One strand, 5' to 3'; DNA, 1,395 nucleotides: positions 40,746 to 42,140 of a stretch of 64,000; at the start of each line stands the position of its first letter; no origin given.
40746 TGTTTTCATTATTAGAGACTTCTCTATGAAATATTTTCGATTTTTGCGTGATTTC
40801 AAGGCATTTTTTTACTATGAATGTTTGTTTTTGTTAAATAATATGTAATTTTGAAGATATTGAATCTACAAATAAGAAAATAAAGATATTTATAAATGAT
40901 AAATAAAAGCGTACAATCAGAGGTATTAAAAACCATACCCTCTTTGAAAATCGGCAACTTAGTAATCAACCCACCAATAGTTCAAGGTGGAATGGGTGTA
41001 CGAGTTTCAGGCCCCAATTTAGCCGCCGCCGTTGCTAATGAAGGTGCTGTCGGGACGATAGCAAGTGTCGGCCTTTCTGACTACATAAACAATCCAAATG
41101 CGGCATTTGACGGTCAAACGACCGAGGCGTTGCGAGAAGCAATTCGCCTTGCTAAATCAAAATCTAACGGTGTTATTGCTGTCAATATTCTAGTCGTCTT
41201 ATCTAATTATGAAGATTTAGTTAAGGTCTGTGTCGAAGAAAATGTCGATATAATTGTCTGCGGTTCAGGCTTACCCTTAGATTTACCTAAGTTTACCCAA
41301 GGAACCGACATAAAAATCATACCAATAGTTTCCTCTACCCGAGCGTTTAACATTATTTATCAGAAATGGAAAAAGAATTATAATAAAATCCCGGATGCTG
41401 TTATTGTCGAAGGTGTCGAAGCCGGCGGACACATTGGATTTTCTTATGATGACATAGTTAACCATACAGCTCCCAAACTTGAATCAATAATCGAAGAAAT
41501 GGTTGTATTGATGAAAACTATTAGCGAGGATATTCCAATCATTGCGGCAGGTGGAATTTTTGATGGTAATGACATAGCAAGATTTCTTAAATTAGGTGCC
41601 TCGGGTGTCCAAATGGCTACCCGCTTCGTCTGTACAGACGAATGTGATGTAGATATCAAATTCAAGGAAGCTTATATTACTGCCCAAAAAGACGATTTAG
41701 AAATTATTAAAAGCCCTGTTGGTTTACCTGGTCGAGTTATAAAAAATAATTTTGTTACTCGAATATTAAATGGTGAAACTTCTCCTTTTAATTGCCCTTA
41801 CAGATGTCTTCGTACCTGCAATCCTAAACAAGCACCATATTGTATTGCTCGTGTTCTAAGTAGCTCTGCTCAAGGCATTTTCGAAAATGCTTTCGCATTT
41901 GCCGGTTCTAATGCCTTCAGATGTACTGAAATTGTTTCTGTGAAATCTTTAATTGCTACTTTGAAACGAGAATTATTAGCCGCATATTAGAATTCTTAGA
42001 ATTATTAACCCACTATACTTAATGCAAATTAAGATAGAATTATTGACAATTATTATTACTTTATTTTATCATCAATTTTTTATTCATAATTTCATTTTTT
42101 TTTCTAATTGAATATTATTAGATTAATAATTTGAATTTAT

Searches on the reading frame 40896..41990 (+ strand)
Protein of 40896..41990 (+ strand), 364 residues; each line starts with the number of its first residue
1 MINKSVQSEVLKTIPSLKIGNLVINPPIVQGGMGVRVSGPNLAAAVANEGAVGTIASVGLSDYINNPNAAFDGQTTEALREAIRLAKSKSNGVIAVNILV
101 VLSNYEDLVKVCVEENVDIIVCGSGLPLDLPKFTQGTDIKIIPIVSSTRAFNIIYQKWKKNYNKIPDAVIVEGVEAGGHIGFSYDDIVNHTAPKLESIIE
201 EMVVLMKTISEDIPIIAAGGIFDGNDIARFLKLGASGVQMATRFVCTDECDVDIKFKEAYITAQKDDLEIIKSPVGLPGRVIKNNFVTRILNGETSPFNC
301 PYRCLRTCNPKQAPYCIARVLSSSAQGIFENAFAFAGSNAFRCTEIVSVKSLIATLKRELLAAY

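Call 40: search_protein_families(library=pfam, proteins=[window:40896-41990:+], max_evalue=0.0001)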
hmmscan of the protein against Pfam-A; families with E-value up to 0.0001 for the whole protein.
window:40896-41990:+ (364 aa): 4 families
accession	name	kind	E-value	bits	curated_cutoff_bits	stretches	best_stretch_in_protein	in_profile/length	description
PF03060.21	NMO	-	8.3e-53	180.3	28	1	18-357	4-329/331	Nitronate monooxygenase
PF00478.31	IMPDH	-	3.4e-06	26.7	25.6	0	193-254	191-249/345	IMP dehydrogenase / GMP reductase domain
PF01180.27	DHO_dh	-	3.9e-06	26.7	27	1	202-248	230-276/291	Dihydroorotate dehydrogenase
PF01645.23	Glu_synthase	-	9.6e-05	22.1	20.4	0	163-251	226-314/369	Conserved region in glutamate synthase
